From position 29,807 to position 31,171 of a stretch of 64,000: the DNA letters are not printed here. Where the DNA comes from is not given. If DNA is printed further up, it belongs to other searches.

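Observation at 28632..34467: Translationally coupled TonB receptor - HPr-kinase-like kinase - MFS operon inside a polysaccharide locus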

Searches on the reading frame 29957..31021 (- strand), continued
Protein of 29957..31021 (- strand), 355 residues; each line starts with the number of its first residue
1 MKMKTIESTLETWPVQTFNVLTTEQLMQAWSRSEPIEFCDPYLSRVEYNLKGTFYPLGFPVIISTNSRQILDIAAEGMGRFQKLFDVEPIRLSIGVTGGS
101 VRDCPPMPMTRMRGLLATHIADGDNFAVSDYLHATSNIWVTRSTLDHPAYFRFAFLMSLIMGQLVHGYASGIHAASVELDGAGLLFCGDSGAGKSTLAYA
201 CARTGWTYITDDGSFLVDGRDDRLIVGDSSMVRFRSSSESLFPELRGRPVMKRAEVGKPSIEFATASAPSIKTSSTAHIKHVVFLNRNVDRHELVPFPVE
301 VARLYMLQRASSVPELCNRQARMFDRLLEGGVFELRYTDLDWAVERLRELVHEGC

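Call 34: predict_structure(alignment_id=A1)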
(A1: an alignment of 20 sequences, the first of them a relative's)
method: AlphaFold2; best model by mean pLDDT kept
length: 355 residues; sequences in the alignment: 20
mean_pLDDT: 85.7   pTM: 0.79
mean pLDDT of the five models: 85.7, 78.4, 77.4, 62.7, 58.9
residues with pLDDT >= 90: 222; 70-90: 80; 50-70: 29; < 50: 24
segments of 3 or more residues with pLDDT < 50: 1-19
pLDDT, mean of each block of 10 residues (from residue 1): 34 39 64 57 73 97 97 93 95 87 84 91 92 94 90 94 92 93 90 91 95 90 92 89 90 66 89 94 93 96 91 88 93 95 96 82
secondary structure, 60 per line:
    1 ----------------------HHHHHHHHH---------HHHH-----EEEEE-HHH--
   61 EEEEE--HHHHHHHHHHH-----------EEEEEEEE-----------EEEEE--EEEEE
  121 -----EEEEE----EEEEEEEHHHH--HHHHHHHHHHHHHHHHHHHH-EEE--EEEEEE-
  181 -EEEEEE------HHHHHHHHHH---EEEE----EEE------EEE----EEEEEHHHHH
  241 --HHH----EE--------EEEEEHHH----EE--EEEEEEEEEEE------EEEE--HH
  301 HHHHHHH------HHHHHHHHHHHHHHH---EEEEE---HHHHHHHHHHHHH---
elements in order: H23-31 H41-44 E50-54 E61-65 H68-78 E90-97 E109-113 E116-120 E126-130 E135-141 H142-145 H148-167 E169-171 E174-179 E182-187 H194-203 E207-210 E215-217 E224-226 E231-235 H236-240 E260-264 E276-286 E293-296 H299-307 H314-328 E332-336 H340-352

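Call 39: fold_search(model_id=the predicted structure, library=pdb)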
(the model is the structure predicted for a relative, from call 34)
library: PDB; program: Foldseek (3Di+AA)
matches with E <= 10: 189; with E <= 0.001: 53
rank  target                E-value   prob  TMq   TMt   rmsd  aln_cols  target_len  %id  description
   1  2pc9_C                2.5e-08  1.00  0.42  0.31   7.7       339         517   15  Crystal Structure Of ATP-Dependent Phosphoenolpyruvate Carboxykinase From Thermus thermophilus HB8 (released 2007-10-02)
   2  9a4u_A                5.3e-08  1.00  0.42  0.31   9.4       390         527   13  Integrative model of PCKA-QOX2 by crosslinking MS and deep learning (released 2024-09-18)
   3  2pc9_B                1.0e-07  1.00  0.44  0.33   7.7       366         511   13  Crystal Structure Of ATP-Dependent Phosphoenolpyruvate Carboxykinase From Thermus thermophilus HB8 (released 2007-10-02)
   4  2pc9_D                1.3e-07  1.00  0.41  0.31   7.9       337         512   15  Crystal Structure Of ATP-Dependent Phosphoenolpyruvate Carboxykinase From Thermus thermophilus HB8 (released 2007-10-02)
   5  1oen                  1.4e-07  1.00  0.44  0.32   8.0       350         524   13  PHOSPHOENOLPYRUVATE CARBOXYKINASE (released 1996-11-08)
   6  1j3b_B                1.8e-07  1.00  0.44  0.33   7.9       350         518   15  Crystal structure of ATP-dependent phosphoenolpyruvate carboxykinase from Thermus thermophilus HB8 (released 2003-02-11)
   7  1xkv_B                2.0e-07  1.00  0.45  0.33   8.8       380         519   15  Crystal Structure Of ATP-Dependent Phosphoenolpyruvate Carboxykinase From Thermus thermophilus HB8 (released 2005-10-11)
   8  2pc9_A                2.9e-07  1.00  0.48  0.36   7.3       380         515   14  Crystal Structure Of ATP-Dependent Phosphoenolpyruvate Carboxykinase From Thermus thermophilus HB8 (released 2007-10-02)
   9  1ylh                  2.9e-07  1.00  0.41  0.30   8.0       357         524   14  Crystal Structure of Phosphoenolpyruvate Carboxykinase from Actinobaccilus succinogenes in Complex with Manganese and Py (released 2005-06-28)
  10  1ayl                  3.4e-07  1.00  0.42  0.30   8.0       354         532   13  PHOSPHOENOLPYRUVATE CARBOXYKINASE (released 1997-01-11)
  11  6asn                  3.7e-07  1.00  0.45  0.32   8.0       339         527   13  E. coli phosphoenolpyruvate carboxykinase K212I F216V mutant bound to methanesulfonate (released 2018-08-29)
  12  6at3_A                4.1e-07  1.00  0.42  0.31   7.7       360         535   12  E. coli phosphoenolpyruvate carboxykinase Y207F mutant bound to thiosulfate and oxaloacetate (released 2018-08-29)
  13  1ygg                  4.1e-07  1.00  0.41  0.30   8.4       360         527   14  Crystal structure of phosphoenolpyruvate carboxykinase from Actinobacillus succinogenes (released 2005-06-28)
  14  1j3b_A                4.6e-07  1.00  0.40  0.30   8.3       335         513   15  Crystal structure of ATP-dependent phosphoenolpyruvate carboxykinase from Thermus thermophilus HB8 (released 2003-02-11)
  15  1os1                  5.2e-07  1.00  0.43  0.31   7.3       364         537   11  Structure of Phosphoenolpyruvate Carboxykinase complexed with ATP,Mg, Ca and pyruvate. (released 2003-09-23)
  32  1jb1                  1.5e-05  1.00  0.24  0.49   6.9       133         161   20  Lactobacillus casei HprK/P Bound to Phosphate (released 2001-08-08)
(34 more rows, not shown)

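Call 51: search_protein_families(library=pfam, proteins=[L056:12327-14087:+, L056:8723-9886:+, L056:2277-3986:+, L056:3989-5518:-, L053:11189-12697:+, L053:12694-14175:+, L053:14182-15579:+, L053:5297-6919:+, L038:12416-15277:-, L070:7426-8826:-], max_evalue=0.001)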
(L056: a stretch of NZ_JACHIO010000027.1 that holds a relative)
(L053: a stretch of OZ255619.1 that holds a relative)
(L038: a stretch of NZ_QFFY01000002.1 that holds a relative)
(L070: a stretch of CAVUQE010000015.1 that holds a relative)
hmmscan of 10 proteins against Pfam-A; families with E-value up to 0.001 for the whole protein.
L056:12327-14087:+ (587 aa): 5 families
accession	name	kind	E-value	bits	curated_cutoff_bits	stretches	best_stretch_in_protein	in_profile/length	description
PF13646.12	HEAT_2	-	4.2e-21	75.5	27.7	3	286-362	8-88/88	HEAT repeats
PF03009.23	GDPD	-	8e-21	75.7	23.6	1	31-136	1-108/244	Glycerophosphoryl diester phosphodiesterase family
PF02985.28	HEAT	-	7.2e-11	41.7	23.5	0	310-335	2-27/31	HEAT repeat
PF13513.12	HEAT_EZ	-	1.3e-08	35.6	27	0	308-333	28-53/55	HEAT-like repeat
PF00514.29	Arm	-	2.8e-05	24.5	20.6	0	310-333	14-37/41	Armadillo/beta-catenin-like repeat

L056:8723-9886:+ (388 aa): 1 family
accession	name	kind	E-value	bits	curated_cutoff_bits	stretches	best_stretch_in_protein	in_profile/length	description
PF01075.23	Glyco_transf_9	-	2.4e-27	96.3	22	1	123-358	3-242/247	Glycosyltransferase family 9 (heptosyltransferase)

L056:2277-3986:+ (570 aa): 1 family
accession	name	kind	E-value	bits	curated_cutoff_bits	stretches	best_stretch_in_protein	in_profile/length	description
PF14052.12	Caps_assemb_Wzi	-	1.8e-119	399.7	30.1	1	140-554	6-390/392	Capsule assembly protein Wzi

L056:3989-5518:- (510 aa): 0 families

L053:11189-12697:+ (503 aa): 2 families
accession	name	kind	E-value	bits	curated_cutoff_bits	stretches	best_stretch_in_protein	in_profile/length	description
PF04055.27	Radical_SAM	-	4.5e-19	69.7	29.5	1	195-357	5-165/166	Radical SAM superfamily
PF02310.24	B12-binding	-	9.7e-18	64.6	32.1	1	22-129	13-120/121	B12 binding domain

L053:12694-14175:+ (494 aa): 2 families
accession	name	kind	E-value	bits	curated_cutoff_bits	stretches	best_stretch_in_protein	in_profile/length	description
PF04055.27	Radical_SAM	-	4.4e-20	73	29.5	1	219-378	4-166/166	Radical SAM superfamily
PF02310.24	B12-binding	-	8.1e-11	42.2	32.1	1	33-146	13-120/121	B12 binding domain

L053:14182-15579:+ (466 aa): 2 families
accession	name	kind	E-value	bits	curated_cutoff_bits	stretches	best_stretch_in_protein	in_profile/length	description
PF04055.27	Radical_SAM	-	1.4e-20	74.5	29.5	1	201-361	2-165/166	Radical SAM superfamily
PF02310.24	B12-binding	-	4.2e-15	56.1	32.1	1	26-130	13-121/121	B12 binding domain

L053:5297-6919:+ (541 aa): 1 family
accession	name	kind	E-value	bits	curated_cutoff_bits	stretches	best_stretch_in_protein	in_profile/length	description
PF13231.12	PMT_2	-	9.3e-05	23.1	26.1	1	96-223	2-133/160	Dolichyl-phosphate-mannose-protein mannosyltransferase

L038:12416-15277:- (954 aa): 12 families
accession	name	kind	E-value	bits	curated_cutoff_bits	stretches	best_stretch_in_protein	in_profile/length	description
PF00069.31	Pkinase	-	5.9e-47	160.7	31.7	1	102-380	1-256/263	Protein kinase domain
PF07714.23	PK_Tyr_Ser-Thr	-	8e-35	120.8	23.1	1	103-307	2-208/258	Protein tyrosine and serine/threonine kinase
PF07719.23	TPR_2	-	5.7e-13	48.3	27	0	756-786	3-33/34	Tetratricopeptide repeat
PF13374.12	TPR_10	-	1.3e-11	44.6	27.5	1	849-883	1-35/42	Tetratricopeptide repeat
PF13181.12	TPR_8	-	2.9e-11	43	25.7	0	850-878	1-29/34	Tetratricopeptide repeat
PF13424.12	TPR_12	-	1.4e-09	38.5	30.1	0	659-736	3-75/77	Tetratricopeptide repeat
PF03109.22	ABC1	-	4.3e-09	36.3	22.9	1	178-254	144-220/244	ABC1 atypical kinase-like domain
PF13428.12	TPR_14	-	1.1e-07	32.2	23.5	0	539-563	19-43/44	Tetratricopeptide repeat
PF01636.29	APH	-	3e-07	30.9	23.2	0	205-250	153-199/239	Phosphotransferase enzyme family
PF00515.34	TPR_1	-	3.8e-06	26.9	27.8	0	851-877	2-28/34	Tetratricopeptide repeat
PF14531.12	Kinase-like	-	4e-05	23.4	25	1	191-306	135-253/289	Kinase-like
PF13176.12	TPR_7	-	0.00069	20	27.9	0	852-880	1-29/36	Tetratricopeptide repeat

L070:7426-8826:- (467 aa): 1 family
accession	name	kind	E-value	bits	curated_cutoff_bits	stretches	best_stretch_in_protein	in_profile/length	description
PF04932.20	Wzy_C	-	1.5e-12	48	31.7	1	233-371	1-148/149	O-Antigen ligase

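Call 52: search_dna_similar(query=window:29957-31021:-, collection=plasmids, mode=protein, max_evalue=0.01, max_rows=30)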
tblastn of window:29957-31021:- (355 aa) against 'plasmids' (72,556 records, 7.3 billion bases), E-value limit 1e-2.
Records with a match: 15; places in all: 15; records where one place covers at least 80% of the query: 0.
Best place of each record, by identity: <60% 15.
By first word of the organism name: Agrobacterium 5; Ensifer 3; Sinorhizobium 2; Thalassobaculum 1; Streptomyces 1; Rhizobium 1; Tistrella 1; Priestia 1.
By predicted mobility (MOB-suite, as given by PLSDB): non-mobilizable 7; conjugative 7; mobilizable 1.
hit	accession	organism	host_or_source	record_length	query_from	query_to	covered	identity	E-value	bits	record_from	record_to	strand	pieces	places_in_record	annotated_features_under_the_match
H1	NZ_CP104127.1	Sinorhizobium sp. M103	Phaseolus vulgaris,cell ...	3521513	167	347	51%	32.6%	1e-3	49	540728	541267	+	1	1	none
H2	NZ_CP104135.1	Sinorhizobium sp. C101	Phaseolus vulgaris,cell ...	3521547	167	347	51%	32.6%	1e-3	49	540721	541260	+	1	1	none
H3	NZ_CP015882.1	Ensifer adhaerens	silty clay loam soil (pH 6.1)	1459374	167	350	52%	27.3%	1e-4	52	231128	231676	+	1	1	none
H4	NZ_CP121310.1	Ensifer adhaerens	bacterial colony,soil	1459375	167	350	52%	27.3%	1e-4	52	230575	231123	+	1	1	none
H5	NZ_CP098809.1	Ensifer adhaerens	whole organism,soil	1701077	167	350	52%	27.2%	9e-5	52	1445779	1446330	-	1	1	none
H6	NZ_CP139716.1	Thalassobaculum sp. OXR-137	Bacterial Culture,hydrothermal vent ...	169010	155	217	18%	43.8%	1e-4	51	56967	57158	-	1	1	hypothetical protein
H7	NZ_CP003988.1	Streptomyces sp. 769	soil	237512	159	226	19%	39.7%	4e-3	47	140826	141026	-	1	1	hypothetical protein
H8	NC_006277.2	Agrobacterium radiobacter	-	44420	148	226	22%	34.2%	7e-5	52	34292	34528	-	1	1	hypothetical protein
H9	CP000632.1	Rhizobium rhizogenes K84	-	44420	148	226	22%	34.2%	7e-5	52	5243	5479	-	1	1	agnE1: hypothetical protein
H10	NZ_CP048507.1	Agrobacterium tumefaciens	walnut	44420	148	226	22%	34.2%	7e-5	52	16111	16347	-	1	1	hypothetical protein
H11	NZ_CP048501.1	Agrobacterium tumefaciens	walnut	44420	148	226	22%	34.2%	7e-5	52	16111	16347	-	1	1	hypothetical protein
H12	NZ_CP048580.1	Agrobacterium tumefaciens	walnut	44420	148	226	22%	34.2%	7e-5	52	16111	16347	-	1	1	hypothetical protein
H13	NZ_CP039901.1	Agrobacterium tumefaciens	-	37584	148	226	22%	34.2%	8e-5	52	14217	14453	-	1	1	hypothetical protein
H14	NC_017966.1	Tistrella mobilis KA081020-065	-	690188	155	219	18%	39.4%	9e-3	45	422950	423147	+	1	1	Putative HPr kinase/phosphorylase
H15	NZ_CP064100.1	Priestia aryabhattai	cell culture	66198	138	212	21%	33.3%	1e-3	48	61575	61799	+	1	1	aldolase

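Call 53: get_annotated_region(hit=H9, flank=6000)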
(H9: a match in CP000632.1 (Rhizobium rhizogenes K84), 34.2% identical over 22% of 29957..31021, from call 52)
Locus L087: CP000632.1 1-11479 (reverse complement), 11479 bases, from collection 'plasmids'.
description: Agrobacterium radiobacter K84 plasmid pAgK84, complete sequence
organism: Rhizobium rhizogenes K84 (NCBI taxid 311403)
taxonomy: Bacteria; Pseudomonadota; Alphaproteobacteria; Hyphomicrobiales; Rhizobiaceae; Rhizobium; Rhizobium rhizogenes; Rhizobium rhizogenes K84
host: -; source: -; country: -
typing (MOB-suite, as given by PLSDB): conjugative; replicon rep_cluster_1775; relaxase MOBQ; mating-pair formation MPF_T
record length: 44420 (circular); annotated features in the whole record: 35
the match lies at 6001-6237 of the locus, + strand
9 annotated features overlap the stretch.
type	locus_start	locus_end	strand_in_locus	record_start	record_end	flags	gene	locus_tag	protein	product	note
CDS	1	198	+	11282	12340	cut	agnC5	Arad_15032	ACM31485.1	MccF-like protein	-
CDS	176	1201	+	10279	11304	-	agnC6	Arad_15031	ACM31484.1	phytanoil-CoA alpha hydroxylase protein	-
CDS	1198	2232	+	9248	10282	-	agnC7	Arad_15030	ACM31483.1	heme d1 biosynthesis protein-like protein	-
CDS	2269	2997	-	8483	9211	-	agnD3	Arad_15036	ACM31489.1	short-chain dehydrogenase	-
CDS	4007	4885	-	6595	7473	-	agnD1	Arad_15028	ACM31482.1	phosphoenolpyruvate binding protein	-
CDS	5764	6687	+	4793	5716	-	agnE1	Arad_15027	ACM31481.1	hypothetical protein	-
CDS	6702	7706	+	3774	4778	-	agnE2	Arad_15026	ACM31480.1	Possible pyruvate kinase activity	-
CDS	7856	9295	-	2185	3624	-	agnF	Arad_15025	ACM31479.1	hypothetical protein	-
CDS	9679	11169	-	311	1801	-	agnG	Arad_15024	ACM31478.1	Agrocin 84 efflux transporter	-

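Call 54: get_annotated_region(hit=H3, flank=8000)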
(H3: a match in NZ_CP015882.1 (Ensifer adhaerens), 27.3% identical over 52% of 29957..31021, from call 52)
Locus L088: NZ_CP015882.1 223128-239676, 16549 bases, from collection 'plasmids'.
description: Ensifer adhaerens strain Casida A plasmid pCasidaAB, complete sequence
organism: Ensifer adhaerens (NCBI taxid 106592)
taxonomy: Bacteria; Pseudomonadota; Alphaproteobacteria; Hyphomicrobiales; Rhizobiaceae; Ensifer; Ensifer adhaerens
host: -; source: silty clay loam soil (pH 6.1); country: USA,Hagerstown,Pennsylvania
typing (MOB-suite, as given by PLSDB): non-mobilizable; mating-pair formation MPF_T
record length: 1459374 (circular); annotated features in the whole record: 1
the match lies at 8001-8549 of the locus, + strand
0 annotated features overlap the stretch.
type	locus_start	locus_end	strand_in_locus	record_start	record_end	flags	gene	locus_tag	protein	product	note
